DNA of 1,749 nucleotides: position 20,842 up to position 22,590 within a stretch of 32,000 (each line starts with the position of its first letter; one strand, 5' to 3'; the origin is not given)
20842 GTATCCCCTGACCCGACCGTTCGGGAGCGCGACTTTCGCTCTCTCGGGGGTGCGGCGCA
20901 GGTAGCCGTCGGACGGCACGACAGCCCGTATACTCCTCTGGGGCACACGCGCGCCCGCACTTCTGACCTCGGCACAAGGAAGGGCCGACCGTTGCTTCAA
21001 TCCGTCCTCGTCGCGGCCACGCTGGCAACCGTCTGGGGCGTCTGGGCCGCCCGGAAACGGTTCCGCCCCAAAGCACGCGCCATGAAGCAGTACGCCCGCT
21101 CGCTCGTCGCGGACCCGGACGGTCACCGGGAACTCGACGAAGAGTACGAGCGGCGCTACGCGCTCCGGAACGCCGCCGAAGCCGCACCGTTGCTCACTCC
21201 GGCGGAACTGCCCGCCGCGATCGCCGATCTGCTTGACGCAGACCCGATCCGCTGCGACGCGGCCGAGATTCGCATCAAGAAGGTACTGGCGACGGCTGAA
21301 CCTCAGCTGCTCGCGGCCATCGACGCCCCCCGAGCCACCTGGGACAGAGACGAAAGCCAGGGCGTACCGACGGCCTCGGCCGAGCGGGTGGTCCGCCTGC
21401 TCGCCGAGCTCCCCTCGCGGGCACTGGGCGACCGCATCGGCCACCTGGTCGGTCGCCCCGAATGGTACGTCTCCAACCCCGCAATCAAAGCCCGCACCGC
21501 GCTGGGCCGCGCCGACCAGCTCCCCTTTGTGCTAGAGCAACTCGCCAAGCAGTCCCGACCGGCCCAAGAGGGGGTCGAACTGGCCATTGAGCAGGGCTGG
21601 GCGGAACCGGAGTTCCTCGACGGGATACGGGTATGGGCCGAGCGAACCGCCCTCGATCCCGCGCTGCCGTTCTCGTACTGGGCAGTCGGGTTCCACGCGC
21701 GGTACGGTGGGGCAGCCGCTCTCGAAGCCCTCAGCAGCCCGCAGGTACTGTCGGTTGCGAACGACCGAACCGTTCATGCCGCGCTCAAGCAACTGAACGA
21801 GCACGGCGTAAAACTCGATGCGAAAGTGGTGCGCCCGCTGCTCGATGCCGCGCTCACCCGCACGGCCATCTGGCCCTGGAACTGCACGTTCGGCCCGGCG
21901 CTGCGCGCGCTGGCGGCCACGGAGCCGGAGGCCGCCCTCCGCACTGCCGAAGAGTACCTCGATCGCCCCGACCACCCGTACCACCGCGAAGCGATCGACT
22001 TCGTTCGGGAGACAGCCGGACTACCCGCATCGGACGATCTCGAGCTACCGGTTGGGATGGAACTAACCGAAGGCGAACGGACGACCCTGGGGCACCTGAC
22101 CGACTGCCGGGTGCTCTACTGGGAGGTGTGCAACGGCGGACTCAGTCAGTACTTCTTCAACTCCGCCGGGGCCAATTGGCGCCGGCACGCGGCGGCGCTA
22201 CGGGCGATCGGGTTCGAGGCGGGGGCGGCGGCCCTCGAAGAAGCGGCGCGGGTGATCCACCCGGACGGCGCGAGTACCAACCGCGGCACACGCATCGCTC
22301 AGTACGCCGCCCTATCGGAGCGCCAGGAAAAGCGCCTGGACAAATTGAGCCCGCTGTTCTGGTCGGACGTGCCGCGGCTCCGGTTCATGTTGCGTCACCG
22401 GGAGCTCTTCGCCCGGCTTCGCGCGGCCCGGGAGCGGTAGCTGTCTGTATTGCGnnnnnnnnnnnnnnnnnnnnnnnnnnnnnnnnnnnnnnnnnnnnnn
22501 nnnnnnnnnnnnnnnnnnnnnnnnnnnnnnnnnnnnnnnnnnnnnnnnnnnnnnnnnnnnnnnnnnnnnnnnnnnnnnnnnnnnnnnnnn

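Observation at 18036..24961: Signalling island: three near-identical 'AVKFCTD-type' Ser/Thr kinase heads with three different C-terminal tails, around a DUF4375-like gene and a 105-aa orphan ORF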

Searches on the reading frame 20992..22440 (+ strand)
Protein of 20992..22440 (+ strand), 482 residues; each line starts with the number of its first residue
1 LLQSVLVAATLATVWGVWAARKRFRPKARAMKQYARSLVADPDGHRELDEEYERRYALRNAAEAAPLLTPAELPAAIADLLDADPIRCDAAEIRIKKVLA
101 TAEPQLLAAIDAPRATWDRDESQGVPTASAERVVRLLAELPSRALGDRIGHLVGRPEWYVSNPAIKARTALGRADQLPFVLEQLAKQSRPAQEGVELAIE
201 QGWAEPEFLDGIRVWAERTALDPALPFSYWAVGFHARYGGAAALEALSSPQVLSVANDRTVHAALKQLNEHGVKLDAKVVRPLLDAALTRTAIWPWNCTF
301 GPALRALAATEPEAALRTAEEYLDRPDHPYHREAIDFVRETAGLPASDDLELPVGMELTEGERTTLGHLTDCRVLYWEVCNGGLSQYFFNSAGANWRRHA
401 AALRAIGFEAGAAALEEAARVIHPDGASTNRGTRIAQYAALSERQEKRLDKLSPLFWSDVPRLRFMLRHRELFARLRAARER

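Call 3: search_protein_families(library=pfam, proteins=[window:20992-22440:+], max_evalue=0.01)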
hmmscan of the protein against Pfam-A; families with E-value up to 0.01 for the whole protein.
window:20992-22440:+ (482 aa): 1 family
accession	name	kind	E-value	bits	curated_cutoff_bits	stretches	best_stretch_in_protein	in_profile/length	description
PF14300.12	DMP19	-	2.1e-15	57.7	25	1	371-461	12-99/112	DMP19-like protein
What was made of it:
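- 20992..22440 (+): Gene D (GobsT_46490): a 482-aa all-helical protein. It has an N-terminal hydrophobic helix, an ARM/HEAT-like solenoid and a C-terminal DMP19/DUF4375 domain. It is divergent from B (207-nt gap) and convergent with C (14-nt gap). It is a lineage-specific insertion into the array. Pfam DMP19 E = 2e-15 (call 3).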

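Call 33: find_homologous_proteins(query=window:20992-22440:+, max_evalue=0.001)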
Query window:20992-22440:+ (482 aa): 30 proteins with E <= 0.001 among 8000 candidates.
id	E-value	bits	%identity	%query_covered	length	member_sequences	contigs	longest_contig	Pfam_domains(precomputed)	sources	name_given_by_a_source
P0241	0.0e+0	1067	100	100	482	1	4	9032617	PF14300.13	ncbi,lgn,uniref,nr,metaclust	ncbi:hypothetical protein GobsT_46490 [Gemmata obscuriglobus]|uniref:DUF4375 domain-containing prote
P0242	6.1e-271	917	86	100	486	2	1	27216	PF14300.13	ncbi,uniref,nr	ncbi:DMP19 family protein [Gemmata sp. JC717]|uniref:DMP19 family protein n=1 Tax=Gemmata algarum Ta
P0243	1.0e-243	828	81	96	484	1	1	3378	PF14300.13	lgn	-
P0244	4.8e-180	618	64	93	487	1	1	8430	PF14300.13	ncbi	-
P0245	4.0e-179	615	65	93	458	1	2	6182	PF14300.13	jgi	jgi:hypothetical protein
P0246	6.6e-179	614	64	95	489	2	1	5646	PF14300.13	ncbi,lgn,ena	-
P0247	1.3e-178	613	62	100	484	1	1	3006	PF14300.13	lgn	-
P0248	2.4e-178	612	64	97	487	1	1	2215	PF14300.13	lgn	-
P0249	8.8e-177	607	62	94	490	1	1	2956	PF14300.13,PF13646.13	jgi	jgi:hypothetical protein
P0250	1.3e-174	600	63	93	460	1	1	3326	PF14300.13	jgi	jgi:hypothetical protein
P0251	5.2e-174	598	60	100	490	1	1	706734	PF14300.13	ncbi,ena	-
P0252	6.5e-174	598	60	100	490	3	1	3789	PF14300.13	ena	-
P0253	5.5e-173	595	62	93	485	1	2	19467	PF14300.13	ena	-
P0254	6.8e-172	591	62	93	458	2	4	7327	PF14300.13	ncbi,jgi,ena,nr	ncbi:MAG TPA: DUF4375 domain-containing protein [Gemmata sp.]|jgi:hypothetical protein|nr:DUF4375 do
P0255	1.6e-170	586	59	97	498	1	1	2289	PF14300.13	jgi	jgi:hypothetical protein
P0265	3.3e-148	513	55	98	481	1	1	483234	PF14300.13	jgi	jgi:hypothetical protein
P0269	2.6e-122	427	46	97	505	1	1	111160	PF14300.13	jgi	jgi:hypothetical protein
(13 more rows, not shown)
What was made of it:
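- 20992..22440 (+): 30 full-length homologues, those named by their sources all planctomycete, mostly Gemmata (call 33).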

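Call 36: find_encoding_contigs(protein=P0251, flank=8000, max_places=1)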
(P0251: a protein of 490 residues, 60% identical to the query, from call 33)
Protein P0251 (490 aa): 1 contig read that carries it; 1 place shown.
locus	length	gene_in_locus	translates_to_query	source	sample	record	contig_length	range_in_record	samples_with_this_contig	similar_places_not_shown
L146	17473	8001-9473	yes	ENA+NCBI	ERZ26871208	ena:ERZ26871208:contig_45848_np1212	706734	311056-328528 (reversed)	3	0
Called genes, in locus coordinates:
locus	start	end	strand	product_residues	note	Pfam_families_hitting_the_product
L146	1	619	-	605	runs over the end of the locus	PF00158:Sigma54_activat, PF14532:Sigma54_activ_2, PF25601:AAA_lid_14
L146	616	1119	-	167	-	-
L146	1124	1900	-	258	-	-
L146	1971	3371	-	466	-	-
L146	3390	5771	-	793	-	-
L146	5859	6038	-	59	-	PF19451:DUF5989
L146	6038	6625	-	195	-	PF16861:Carbam_trans_C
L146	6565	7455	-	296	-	PF02543:Carbam_trans_N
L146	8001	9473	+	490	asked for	PF14300:DMP19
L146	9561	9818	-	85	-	-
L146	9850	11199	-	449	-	PF13472:Lipase_GDSL_2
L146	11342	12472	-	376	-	PF02608:Bmp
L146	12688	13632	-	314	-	PF02653:BPD_transp_2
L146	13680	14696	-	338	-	PF02653:BPD_transp_2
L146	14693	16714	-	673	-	PF00005:ABC_tran, PF13304:AAA_21 (faint), PF00005:ABC_tran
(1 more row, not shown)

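Call 37: find_encoding_contigs(protein=P0265, flank=8000, max_places=1)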
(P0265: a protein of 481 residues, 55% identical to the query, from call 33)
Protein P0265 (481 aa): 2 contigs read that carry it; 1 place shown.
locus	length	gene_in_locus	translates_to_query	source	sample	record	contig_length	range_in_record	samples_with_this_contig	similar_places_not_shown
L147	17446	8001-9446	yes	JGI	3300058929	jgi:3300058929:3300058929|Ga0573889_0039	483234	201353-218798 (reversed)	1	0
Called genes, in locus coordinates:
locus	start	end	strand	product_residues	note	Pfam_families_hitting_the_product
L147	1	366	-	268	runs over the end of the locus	PF07963:N_methyl (weak)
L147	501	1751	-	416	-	PF28597:T2SSF_N, PF00482:T2SSF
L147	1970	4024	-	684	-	PF05157:MshEN, PF00437:T2SSE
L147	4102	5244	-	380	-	PF00437:T2SSE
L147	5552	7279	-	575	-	PF05157:MshEN, PF00437:T2SSE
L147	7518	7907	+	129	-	-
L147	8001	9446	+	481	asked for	PF14300:DMP19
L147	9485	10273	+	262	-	PF13476:AAA_23 (weak), PF13555:AAA_29 (weak), PF02463:SMC_N (weak), PF13304:AAA_21 (weak), PF13175:AAA_15 (weak)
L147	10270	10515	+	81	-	-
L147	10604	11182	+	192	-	-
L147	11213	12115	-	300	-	-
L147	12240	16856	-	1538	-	PF13490:zf-HC2 (weak), PF01835:MG2 (faint)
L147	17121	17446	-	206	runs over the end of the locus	PF04542:Sigma70_r2, PF08281:Sigma70_r4_2, PF04545:Sigma70_r4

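Call 38: find_encoding_contigs(protein=P0269, flank=8000, max_places=1)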
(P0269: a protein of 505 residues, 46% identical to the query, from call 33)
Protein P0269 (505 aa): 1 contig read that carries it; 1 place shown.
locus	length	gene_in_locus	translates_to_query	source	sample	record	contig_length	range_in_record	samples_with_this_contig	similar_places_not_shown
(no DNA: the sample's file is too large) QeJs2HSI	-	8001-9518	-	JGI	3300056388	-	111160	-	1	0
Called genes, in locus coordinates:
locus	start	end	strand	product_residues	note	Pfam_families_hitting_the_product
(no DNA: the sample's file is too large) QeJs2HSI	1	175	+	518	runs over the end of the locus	PF01435:Peptidase_M48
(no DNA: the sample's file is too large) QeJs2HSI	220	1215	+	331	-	PF01678:DAP_epimerase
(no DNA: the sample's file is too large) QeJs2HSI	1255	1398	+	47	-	-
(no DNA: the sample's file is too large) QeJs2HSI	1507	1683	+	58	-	-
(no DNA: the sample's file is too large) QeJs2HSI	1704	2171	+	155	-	-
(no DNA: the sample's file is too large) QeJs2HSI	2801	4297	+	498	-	PF00180:Iso_dh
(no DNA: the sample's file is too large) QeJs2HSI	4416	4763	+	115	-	-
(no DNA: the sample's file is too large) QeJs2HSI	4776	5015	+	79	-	-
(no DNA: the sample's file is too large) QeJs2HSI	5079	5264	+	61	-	PF24718:HTH_73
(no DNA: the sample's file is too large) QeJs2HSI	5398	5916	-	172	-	PF04978:MST (weak), PF05163:DinB, PF12867:DinB_2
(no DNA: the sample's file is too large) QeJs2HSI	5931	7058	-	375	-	PF01641:SelR, PF01625:PMSR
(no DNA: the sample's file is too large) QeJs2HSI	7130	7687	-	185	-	PF20393:Pro_CA_2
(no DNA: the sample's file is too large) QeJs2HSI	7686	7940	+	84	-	-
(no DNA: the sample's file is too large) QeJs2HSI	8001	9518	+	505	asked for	PF14300:DMP19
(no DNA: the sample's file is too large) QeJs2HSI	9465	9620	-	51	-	-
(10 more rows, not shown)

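Call 45: search_protein_families(library=ncbifam, proteins=[window:20992-22440:+], max_evalue=0.01)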
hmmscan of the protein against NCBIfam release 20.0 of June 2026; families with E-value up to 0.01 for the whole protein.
window:20992-22440:+ (482 aa): 0 families

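Call 55: find_encoding_contigs(protein=P0244, flank=8000, max_places=1)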
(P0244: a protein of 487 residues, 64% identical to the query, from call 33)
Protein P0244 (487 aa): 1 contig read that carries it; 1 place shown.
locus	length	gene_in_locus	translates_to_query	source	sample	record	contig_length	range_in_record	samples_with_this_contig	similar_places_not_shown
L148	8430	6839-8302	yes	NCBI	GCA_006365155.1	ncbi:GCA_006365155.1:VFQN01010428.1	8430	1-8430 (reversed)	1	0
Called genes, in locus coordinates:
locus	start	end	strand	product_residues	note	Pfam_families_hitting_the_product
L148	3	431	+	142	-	?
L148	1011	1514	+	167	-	-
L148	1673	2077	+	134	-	-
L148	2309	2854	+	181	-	-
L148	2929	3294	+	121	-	-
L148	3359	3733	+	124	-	PF14119:DUF4288 (weak)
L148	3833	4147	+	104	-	PF13783:DUF4177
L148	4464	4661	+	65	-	-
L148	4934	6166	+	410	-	PF13517:FG-GAP_3, PF01839:FG-GAP (weak)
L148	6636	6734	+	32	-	-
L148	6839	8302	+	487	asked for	PF14300:DMP19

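Call 56: find_encoding_contigs(protein=P0253, flank=8000, max_places=1)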
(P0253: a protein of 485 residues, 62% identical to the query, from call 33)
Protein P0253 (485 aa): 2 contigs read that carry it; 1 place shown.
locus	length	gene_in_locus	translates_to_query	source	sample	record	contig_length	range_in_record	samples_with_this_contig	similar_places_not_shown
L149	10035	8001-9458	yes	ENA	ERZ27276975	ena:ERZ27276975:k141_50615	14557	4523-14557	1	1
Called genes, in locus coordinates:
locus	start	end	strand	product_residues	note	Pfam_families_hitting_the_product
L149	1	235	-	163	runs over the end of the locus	-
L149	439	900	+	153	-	PF02639:DUF188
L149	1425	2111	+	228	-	PF01625:PMSR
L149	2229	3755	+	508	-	-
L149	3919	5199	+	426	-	PF00926:DHBP_synthase, PF00925:GTP_cyclohydro2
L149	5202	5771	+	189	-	-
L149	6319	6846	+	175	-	PF01957:NfeD (weak)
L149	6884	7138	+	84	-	-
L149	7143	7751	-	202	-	PF05685:Uma2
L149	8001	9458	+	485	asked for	PF14300:DMP19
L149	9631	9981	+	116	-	-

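Call 60: search_protein_families(library=padloc, proteins=[window:20992-22440:+], max_evalue=0.001)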
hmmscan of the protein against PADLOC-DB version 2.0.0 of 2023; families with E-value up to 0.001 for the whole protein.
window:20992-22440:+ (482 aa): 0 families

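Call 71: predict_structure(alignment_id=A4)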
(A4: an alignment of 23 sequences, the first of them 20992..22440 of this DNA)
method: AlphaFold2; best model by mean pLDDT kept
length: 482 residues; sequences in the alignment: 23
mean_pLDDT: 92.3   pTM: 0.81
mean pLDDT of the five models: 92.3, 92.1, 91.3, 90.2, 89.7
residues with pLDDT >= 90: 384; 70-90: 82; 50-70: 12; < 50: 4
segments of 3 or more residues with pLDDT < 50: 24-27
pLDDT, mean of each block of 10 residues (from residue 1): 74 76 55 88 87 89 95 96 90 96 94 88 80 92 91 93 96 97 96 97 97 97 93 97 97 95 97 97 97 93 97 97 92 96 92 91 96 94 91 96 98 98 95 93 92 94 97 94 89
secondary structure, 60 per line:
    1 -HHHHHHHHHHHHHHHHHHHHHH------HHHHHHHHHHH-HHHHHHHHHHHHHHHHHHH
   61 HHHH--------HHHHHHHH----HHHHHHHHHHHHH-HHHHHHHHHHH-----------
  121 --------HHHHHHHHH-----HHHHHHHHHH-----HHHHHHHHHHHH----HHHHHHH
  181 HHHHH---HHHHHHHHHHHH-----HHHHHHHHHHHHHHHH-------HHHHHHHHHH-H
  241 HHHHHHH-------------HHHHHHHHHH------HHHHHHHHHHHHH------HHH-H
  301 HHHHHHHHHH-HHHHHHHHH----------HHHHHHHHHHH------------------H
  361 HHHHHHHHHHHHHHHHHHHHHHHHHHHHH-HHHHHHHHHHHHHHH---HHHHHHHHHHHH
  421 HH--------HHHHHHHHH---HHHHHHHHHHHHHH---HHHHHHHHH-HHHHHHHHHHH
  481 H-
elements in order: H2-23 H30-40 H42-64 H73-80 H85-97 H99-109 H129-137 H143-152 H158-169 H174-185 H189-200 H206-221 H229-238 H240-247 H261-270 H277-289 H300-310 H312-320 H331-341 H360-389 H391-405 H409-422 H431-439 H443-456 H460-468 H470-481
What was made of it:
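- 20992..22440 (+): AF2 model pLDDT 92.3, all helical (call 71).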

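Call 74: fold_search(model_id=the predicted structure, library=pdb)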
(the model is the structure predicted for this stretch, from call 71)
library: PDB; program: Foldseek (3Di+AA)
matches with E <= 10: 887; with E <= 0.001: 0
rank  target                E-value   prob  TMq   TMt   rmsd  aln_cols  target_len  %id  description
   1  4rv1_A                1.5e-03  0.98  0.16  0.19  22.0       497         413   12  Crystal Structure of Engineered Protein. Northeast Structural Genomics Consortium (NESG) Target OR497. (released 2014-12-10)
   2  5mfd_J                2.7e-03  1.00  0.24  0.32  10.8       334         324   17  Designed armadillo repeat protein YIIIM''6AII in complex with pD_(KR)5 (released 2017-07-19)
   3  6s9p_B                3.2e-03  1.00  0.20  0.26  12.3       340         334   16  Designed Armadillo Repeat protein internal Lock2 fused to target peptide KRKAKITWKR (released 2020-02-19)
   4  5mfl_C                4.0e-03  1.00  0.26  0.34   9.8       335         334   17  Designed armadillo repeat protein (KR)5_GS10_YIIIM6AII (released 2017-09-13)
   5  6sa8_A                4.0e-03  1.00  0.22  0.17  17.4       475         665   15  ring-like DARPin-Armadillo fusion H83_D01 (released 2019-11-20)
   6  6s9o_C                4.4e-03  1.00  0.21  0.25  13.6       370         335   17  Designed Armadillo Repeat protein internal Lock1 fused to target peptide KRKRKLKFKR (released 2020-02-19)
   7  5mfd_A                4.6e-03  1.00  0.24  0.33  10.7       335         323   18  Designed armadillo repeat protein YIIIM''6AII in complex with pD_(KR)5 (released 2017-07-19)
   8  5mfm_F                4.6e-03  1.00  0.25  0.33  10.1       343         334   16  Designed armadillo repeat protein peptide fusion YIIIM6AII_GS11_(KR)5 (released 2017-09-13)
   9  5mfm_C                5.4e-03  1.00  0.25  0.32  10.9       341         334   17  Designed armadillo repeat protein peptide fusion YIIIM6AII_GS11_(KR)5 (released 2017-09-13)
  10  7z0g_C                8.0e-03  1.00  0.22  0.38  10.2       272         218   15  CPAP:TUBULIN:IE5 ALPHAREP COMPLEX P1 SPACE GROUP (released 2022-04-13)
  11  7z0g_T                8.7e-03  1.00  0.22  0.38  10.2       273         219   15  CPAP:TUBULIN:IE5 ALPHAREP COMPLEX P1 SPACE GROUP (released 2022-04-13)
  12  5mfd_G                9.1e-03  1.00  0.25  0.34  10.2       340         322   16  Designed armadillo repeat protein YIIIM''6AII in complex with pD_(KR)5 (released 2017-07-19)
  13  5mfh_A                9.1e-03  1.00  0.22  0.34  11.1       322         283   16  Designed armadillo repeat protein YIIIM5AII in complex with peptide (RR)5 (released 2017-09-13)
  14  5aei_A                1.1e-02  1.00  0.22  0.34  10.0       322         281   16  Designed Armadillo repeat protein YIIIM5AII in complex with peptide (KR)5 (released 2016-03-30)
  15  6s9n_A                1.1e-02  1.00  0.22  0.29  10.4       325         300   16  Designed Armadillo Repeat protein Lock2 fused to target peptide KRKRKAKLSF (released 2020-02-19)
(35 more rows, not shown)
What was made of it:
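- Closest known: Neisseria DMP19 DNA-mimic protein. Different: D is 482 aa and has an N-terminal hydrophobic helix and a roughly 300-residue ARM/HEAT-like solenoid (calls 71, 74).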

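Call 78: find_encoding_contigs(protein=P0241, flank=5000, max_places=2)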
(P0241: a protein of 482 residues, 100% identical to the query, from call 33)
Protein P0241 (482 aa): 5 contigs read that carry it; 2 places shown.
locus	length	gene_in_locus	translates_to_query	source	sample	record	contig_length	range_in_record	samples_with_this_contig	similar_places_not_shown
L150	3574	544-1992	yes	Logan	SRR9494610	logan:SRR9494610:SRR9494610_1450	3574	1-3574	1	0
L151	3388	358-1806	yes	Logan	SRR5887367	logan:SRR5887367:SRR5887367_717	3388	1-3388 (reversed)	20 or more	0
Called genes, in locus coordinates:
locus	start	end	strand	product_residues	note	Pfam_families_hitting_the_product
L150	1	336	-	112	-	?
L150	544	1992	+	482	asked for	PF14300:DMP19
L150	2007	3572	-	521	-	?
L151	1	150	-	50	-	?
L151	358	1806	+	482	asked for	PF14300:DMP19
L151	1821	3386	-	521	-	?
